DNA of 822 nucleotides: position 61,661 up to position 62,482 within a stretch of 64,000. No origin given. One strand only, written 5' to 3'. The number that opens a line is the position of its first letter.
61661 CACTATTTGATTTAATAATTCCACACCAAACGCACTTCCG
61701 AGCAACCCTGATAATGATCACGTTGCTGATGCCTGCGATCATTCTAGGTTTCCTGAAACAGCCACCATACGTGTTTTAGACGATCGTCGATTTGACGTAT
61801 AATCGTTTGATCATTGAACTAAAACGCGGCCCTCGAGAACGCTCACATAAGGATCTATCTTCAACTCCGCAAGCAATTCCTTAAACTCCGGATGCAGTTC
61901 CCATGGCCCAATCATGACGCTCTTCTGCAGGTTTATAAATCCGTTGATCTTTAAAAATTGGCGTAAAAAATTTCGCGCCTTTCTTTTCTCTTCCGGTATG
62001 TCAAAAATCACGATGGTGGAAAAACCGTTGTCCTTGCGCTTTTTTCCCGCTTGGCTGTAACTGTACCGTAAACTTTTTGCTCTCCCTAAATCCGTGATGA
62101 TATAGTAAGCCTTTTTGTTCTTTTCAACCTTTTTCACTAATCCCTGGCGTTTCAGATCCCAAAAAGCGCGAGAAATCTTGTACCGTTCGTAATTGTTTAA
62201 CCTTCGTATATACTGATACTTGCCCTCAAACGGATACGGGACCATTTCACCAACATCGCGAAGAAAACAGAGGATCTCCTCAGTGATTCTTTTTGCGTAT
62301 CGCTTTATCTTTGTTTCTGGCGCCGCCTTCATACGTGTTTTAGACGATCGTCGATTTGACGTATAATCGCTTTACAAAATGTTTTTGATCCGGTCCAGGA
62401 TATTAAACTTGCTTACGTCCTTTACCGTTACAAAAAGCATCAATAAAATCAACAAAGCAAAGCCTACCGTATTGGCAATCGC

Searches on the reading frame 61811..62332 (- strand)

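Call 61: search_protein_families(library=pfam, proteins=[window:61811-62332:-], max_evalue=0.00001)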
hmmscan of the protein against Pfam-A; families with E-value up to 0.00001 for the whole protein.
window:61811-62332:- (173 aa): 1 family
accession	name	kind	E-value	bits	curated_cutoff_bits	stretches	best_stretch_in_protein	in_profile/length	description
PF20803.2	PaaX_M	-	4.4e-17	62.4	24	1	106-169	9-72/83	PaaX protein central Cas2-like domain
